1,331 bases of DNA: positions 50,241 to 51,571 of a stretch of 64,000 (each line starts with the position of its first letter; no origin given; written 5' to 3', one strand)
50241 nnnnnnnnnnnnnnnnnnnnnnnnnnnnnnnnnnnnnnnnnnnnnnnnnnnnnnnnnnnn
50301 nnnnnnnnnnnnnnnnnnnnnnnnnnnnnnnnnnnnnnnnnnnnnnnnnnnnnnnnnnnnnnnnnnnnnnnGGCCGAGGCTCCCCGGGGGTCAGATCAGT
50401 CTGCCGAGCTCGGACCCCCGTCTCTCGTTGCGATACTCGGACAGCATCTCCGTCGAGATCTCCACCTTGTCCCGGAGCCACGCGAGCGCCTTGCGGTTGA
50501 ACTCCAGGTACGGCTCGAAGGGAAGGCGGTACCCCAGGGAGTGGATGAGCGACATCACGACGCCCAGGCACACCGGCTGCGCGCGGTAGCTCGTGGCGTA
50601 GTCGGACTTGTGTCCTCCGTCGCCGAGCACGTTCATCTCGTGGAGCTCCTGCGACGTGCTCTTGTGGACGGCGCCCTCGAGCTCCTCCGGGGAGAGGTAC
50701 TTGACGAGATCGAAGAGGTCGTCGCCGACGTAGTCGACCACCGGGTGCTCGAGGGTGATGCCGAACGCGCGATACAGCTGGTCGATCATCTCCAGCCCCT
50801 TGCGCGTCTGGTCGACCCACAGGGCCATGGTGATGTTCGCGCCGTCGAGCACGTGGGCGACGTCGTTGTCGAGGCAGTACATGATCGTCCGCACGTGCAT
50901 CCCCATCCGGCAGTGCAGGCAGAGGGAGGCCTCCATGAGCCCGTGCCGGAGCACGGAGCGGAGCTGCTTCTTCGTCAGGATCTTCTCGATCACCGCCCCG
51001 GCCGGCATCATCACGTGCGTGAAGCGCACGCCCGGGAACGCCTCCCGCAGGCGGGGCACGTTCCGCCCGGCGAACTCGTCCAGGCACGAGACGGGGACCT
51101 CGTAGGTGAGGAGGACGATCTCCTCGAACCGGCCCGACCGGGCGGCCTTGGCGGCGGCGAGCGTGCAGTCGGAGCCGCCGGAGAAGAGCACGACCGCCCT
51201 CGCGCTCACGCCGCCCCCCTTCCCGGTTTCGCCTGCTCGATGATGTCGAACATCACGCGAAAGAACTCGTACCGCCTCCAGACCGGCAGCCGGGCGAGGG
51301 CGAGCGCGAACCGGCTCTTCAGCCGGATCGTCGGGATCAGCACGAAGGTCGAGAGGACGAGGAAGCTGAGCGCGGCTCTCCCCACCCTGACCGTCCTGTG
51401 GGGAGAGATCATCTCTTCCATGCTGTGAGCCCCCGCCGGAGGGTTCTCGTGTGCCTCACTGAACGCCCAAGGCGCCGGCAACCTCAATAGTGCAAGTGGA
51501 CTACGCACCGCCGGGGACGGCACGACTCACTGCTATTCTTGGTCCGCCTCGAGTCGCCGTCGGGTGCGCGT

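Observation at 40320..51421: Eleven translationally coupled genes joining an unusual enzyme set to a Lol-like envelope export machine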

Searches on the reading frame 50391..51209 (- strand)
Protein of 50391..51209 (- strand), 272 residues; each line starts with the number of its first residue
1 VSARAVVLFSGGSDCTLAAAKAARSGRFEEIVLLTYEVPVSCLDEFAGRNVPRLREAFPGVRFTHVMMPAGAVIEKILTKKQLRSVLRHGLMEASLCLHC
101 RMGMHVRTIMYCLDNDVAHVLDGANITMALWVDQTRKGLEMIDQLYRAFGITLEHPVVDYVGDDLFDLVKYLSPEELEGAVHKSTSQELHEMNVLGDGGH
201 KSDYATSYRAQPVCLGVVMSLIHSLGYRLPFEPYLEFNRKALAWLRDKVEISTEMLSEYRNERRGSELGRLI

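Call 7: search_protein_families(library=pfam, max_evalue=0.01, proteins=[window:50391-51209:-])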
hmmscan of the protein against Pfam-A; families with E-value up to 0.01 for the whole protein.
window:50391-51209:- (272 aa): 0 families

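Call 8: search_protein_families(library=ncbifam, max_evalue=0.01, proteins=[window:50391-51209:-])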
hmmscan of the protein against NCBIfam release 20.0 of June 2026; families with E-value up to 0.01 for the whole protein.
window:50391-51209:- (272 aa): 0 families

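Call 14: search_solved_structures(query=window:50391-51209:-, max_evalue=1)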
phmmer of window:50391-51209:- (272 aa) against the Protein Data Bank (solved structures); distinct sequences matched with E-value up to 1: 1.
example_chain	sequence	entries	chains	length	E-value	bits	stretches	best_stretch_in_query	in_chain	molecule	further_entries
9kq6_N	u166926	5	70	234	0.098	15.2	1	6-170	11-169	Asparagine synthetase domain-containing protein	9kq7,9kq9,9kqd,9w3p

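Call 29: find_homologous_proteins(query=window:50391-51209:-, max_evalue=0.001)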
Query window:50391-51209:- (272 aa): 22 proteins with E <= 0.001 among 1296 candidates.
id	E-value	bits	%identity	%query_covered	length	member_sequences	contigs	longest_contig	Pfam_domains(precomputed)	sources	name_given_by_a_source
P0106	1.6e-166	570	91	100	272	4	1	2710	-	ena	-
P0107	1.2e-161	554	89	100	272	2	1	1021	-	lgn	-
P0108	1.9e-119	416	65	100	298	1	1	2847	-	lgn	-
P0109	1.2e-117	410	65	100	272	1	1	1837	-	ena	-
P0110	5.8e-115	401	62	100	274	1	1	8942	-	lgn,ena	-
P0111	6.8e-114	398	63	100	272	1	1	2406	-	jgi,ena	-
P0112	6.2e-112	391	59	100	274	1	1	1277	-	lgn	-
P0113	7.5e-111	388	63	100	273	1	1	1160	-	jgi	jgi:hypothetical protein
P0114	6.9e-110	385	62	100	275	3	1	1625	-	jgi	-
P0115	1.3e-109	384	60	100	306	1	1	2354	-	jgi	jgi:hypothetical protein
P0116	2.5e-109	383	62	99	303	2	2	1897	-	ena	-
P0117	3.7e-108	379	60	99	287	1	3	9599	-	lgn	-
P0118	4.1e-108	379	60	100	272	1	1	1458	-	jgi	-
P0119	2.8e-106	373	60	100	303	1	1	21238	-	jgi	-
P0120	3.8e-106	372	60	99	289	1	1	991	-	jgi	jgi:hypothetical protein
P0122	1.5e-102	360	57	100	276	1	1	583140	-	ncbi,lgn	-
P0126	5.3e-24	103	29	93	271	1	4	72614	PF24167.2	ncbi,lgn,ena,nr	ncbi:MAG: 7-cyano-7-deazaguanine synthase [Candidatus Omnitrophica bacterium]|nr:7-cyano-7-deazaguan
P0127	3.9e-12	64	33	58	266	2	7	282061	PF24167.2,PF06508.20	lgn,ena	-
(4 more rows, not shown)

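Call 30: find_encoding_contigs(protein=P0122, flank=10000, max_places=1)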
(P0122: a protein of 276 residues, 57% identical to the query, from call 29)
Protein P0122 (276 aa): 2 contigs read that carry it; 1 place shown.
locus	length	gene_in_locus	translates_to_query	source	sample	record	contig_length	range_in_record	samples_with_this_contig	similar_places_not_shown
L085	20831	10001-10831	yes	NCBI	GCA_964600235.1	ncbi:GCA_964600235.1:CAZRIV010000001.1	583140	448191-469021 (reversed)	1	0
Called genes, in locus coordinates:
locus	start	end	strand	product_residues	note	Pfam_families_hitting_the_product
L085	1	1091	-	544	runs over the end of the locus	PF00005:ABC_tran, PF02463:SMC_N (faint), PF13304:AAA_21 (faint), PF12848:ABC_tran_Xtn, PF00005:ABC_tran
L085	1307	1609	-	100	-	PF11839:Alanine_zipper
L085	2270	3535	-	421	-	PF03734:YkuD, PF05036:SPOR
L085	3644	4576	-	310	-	PF13174:TPR_6 (faint), PF07719:TPR_2 (faint), PF13525:YfiO (faint), PF03734:YkuD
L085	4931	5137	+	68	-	-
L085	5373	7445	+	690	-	PF00999:Na_H_Exchanger, PF02080:TrkA_C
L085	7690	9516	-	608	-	PF01136:Peptidase_U32, PF12392:DUF3656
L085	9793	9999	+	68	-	-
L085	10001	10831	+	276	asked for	-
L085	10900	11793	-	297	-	PF00413:Peptidase_M10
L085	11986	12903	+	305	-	PF01734:Patatin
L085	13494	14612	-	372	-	PF12679:ABC2_membrane_2, PF12698:ABC2_membrane_3, PF01061:ABC2_membrane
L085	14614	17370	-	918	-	PF00005:ABC_tran, PF13555:AAA_29 (faint), PF13304:AAA_21 (weak), PF00005:ABC_tran, PF13304:AAA_21 (weak), PF12679:ABC2_membrane_2, PF12698:ABC2_membrane_3, PF01061:ABC2_membrane, +1 more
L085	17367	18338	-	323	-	PF25917:BSH_RND (faint)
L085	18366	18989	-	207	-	-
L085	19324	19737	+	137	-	-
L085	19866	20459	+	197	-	PF00440:TetR_N, PF16859:TetR_C_11 (weak)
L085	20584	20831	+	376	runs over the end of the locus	PF25919:BSH_CusB (faint), PF25917:BSH_RND, PF25973:BSH_CzcB (faint), PF25876:HH_MFP_RND, PF25944:Beta-barrel_RND (weak), PF25954:Beta-barrel_RND_2, PF25967:RND-MFP_C (weak), PF25989:YknX_C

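Call 31: find_encoding_contigs(protein=P0119, flank=10000, max_places=1)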
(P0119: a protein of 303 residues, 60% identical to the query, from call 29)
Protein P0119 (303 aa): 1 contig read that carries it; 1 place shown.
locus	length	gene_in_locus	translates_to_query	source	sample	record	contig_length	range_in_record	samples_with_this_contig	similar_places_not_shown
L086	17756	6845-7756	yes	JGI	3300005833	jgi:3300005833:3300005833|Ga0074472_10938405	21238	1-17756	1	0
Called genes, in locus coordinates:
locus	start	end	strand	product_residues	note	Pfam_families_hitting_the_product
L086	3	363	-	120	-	?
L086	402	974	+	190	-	-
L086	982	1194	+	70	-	-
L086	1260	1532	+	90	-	-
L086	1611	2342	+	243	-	-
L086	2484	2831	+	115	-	PF02036:SCP2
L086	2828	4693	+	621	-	PF01565:FAD_binding_4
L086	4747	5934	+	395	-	PF01073:3Beta_HSD, PF01370:Epimerase, PF07993:NAD_binding_4, PF13460:NAD_binding_10 (weak), PF16363:GDP_Man_Dehyd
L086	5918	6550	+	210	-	PF02441:Flavoprotein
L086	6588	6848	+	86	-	-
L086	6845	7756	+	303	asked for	-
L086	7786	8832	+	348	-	PF01408:GFO_IDH_MocA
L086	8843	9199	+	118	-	PF12852:Cupin_6 (weak), PF05899:Cupin_3 (weak), PF07883:Cupin_2, PF02311:AraC_binding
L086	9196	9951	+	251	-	PF02463:SMC_N (faint), PF00005:ABC_tran, PF13304:AAA_21 (faint)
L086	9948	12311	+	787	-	PF02687:FtsX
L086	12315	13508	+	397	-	PF25917:BSH_RND (faint), PF00364:Biotin_lipoyl (faint), PF25989:YknX_C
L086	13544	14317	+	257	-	-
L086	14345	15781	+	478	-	PF20695:UbiD_N (weak), PF01977:UbiD, PF20696:UbiD_C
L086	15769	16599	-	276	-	PF04140:ICMT (weak)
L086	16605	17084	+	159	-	PF13193:AMP-binding_C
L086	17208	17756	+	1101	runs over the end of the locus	PF18911:PKD_4, PF00801:PKD (weak), PF18911:PKD_4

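Call 32: find_encoding_contigs(protein=P0110, flank=10000, max_places=1)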
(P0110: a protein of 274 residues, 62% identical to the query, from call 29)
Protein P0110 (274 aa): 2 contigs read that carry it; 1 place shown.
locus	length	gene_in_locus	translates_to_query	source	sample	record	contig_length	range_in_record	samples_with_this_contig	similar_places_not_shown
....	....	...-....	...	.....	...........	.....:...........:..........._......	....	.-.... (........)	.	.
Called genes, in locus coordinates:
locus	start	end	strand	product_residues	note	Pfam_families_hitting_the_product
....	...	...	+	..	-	-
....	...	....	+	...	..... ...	-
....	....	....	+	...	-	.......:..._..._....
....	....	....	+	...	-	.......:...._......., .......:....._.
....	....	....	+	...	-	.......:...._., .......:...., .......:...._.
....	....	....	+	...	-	-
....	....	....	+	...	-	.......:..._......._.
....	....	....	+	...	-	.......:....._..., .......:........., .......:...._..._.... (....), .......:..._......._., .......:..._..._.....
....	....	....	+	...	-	?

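Call 33: find_encoding_contigs(protein=P0117, flank=10000, max_places=1)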
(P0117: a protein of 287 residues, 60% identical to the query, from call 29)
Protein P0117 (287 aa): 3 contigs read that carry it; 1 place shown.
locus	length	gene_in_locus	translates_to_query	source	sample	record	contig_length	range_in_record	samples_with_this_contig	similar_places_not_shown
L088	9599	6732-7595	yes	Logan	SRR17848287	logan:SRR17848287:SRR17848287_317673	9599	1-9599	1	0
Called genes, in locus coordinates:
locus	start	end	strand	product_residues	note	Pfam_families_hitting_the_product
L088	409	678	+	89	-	-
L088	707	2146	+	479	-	PF20695:UbiD_N, PF01977:UbiD, PF20696:UbiD_C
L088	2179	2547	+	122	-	PF02036:SCP2 (weak)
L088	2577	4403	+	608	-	PF01565:FAD_binding_4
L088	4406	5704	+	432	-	PF01073:3Beta_HSD, PF01370:Epimerase, PF04321:RmlD_sub_bind (faint), PF07993:NAD_binding_4, PF16363:GDP_Man_Dehyd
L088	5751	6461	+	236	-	-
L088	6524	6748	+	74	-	-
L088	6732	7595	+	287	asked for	-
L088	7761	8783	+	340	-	PF01408:GFO_IDH_MocA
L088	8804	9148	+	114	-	PF21621:MPI_cupin_dom (weak), PF02311:AraC_binding, PF07883:Cupin_2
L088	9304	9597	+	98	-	?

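Call 41: search_protein_families(library=pfam, max_evalue=0.001, proteins=[P0126, P0127])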
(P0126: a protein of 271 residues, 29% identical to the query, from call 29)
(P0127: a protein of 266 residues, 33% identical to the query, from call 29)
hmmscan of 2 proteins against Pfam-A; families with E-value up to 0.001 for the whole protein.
P0126 (271 aa): 2 families
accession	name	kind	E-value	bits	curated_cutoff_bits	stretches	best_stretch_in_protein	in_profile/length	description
PF24167.1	DUF7411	-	6.9e-06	26.2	28.7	1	5-64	2-60/194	Family of unknown function (DUF7411)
PF06508.19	QueC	-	2.7e-05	24.2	22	1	6-74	2-65/210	Queuosine biosynthesis protein QueC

P0127 (266 aa): 3 families
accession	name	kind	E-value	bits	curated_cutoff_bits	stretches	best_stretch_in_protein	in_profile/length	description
PF24167.1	DUF7411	-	8.3e-07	29.2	28.7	1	12-75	3-65/194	Family of unknown function (DUF7411)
PF06508.19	QueC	-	8.5e-06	25.8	22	1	12-74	2-59/210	Queuosine biosynthesis protein QueC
PF02568.20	ThiI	-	0.00042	20.4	20.5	1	12-130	6-116/197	Thiamine biosynthesis protein (ThiI)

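Call 84: search_protein_families(library=ncbifam, max_evalue=0.001, proteins=[L086:5918-6550:+])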
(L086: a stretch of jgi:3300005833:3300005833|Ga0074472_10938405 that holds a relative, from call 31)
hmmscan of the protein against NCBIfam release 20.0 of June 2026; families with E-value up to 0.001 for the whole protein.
L086:5918-6550:+ (210 aa): 6 families
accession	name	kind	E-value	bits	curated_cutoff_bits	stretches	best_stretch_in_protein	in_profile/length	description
NF004685.0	PRK06029.1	subfamily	5.9e-63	212.3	188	1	9-190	4-186/187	UbiX family flavin prenyltransferase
TIGR00421.1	ubiX_pad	subfamily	3.8e-60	202.7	108.9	1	9-188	2-181/181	UbiX family flavin prenyltransferase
NF041206.1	VdcB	exception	1.8e-58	197.2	290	1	9-190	2-184/184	non-oxidative hydroxyarylic acid decarboxylases subunit B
NF041218.1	BagM_FevK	exception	4.2e-47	160.3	420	1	10-191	4-186/215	bagremycin/ferroverdin biosynthesis UbiX family decarboxylase BagM/FevK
TIGR02852.1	spore_dpaB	equivalog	5.7e-06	25.8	229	1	24-126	19-123/187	dipicolinate synthase subunit B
NF006161.0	PRK08305.1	equivalog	0.00019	21.1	156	1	86-126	88-128/196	dipicolinate synthase subunit B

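Call 93: search_solved_structures(query=A3, max_evalue=1)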
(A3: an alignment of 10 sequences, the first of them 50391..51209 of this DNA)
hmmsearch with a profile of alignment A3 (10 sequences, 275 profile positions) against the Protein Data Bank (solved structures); distinct sequences matched with E-value up to 1: 4.
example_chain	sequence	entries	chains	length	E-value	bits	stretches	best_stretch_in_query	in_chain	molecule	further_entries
9kq6_N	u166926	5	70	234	2.1e-14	56.8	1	6-164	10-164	Asparagine synthetase domain-containing protein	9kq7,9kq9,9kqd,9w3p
2pg3_A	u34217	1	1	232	0.0019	20.8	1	4-71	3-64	Queuosine biosynthesis protein queC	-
3bl5_A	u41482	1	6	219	0.014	17.9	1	2-40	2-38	Queuosine biosynthesis protein queC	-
8cnz_A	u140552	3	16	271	0.47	12.9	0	3-53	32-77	NAD_synthase domain-containing protein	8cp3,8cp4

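Call 96: search_protein_families(library=padloc, max_evalue=0.01, proteins=[window:50391-51209:-])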
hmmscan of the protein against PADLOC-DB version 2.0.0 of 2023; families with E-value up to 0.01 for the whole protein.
window:50391-51209:- (272 aa): 0 families

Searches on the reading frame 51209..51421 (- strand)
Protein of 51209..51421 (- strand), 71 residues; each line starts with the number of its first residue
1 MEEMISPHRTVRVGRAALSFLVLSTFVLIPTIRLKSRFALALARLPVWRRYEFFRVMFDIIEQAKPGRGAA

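Call 7: search_protein_families(library=pfam, max_evalue=0.01, proteins=[window:51209-51421:-])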
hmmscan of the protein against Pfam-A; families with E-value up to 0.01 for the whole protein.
seq(71 aa): 0 families

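Call 8: search_protein_families(library=ncbifam, max_evalue=0.01, proteins=[window:51209-51421:-])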
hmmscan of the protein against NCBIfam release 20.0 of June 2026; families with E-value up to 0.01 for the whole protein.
seq(71 aa): 0 families

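Call 96: search_protein_families(library=padloc, max_evalue=0.01, proteins=[window:51209-51421:-])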
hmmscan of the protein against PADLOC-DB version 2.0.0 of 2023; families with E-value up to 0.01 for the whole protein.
seq(71 aa): 0 families
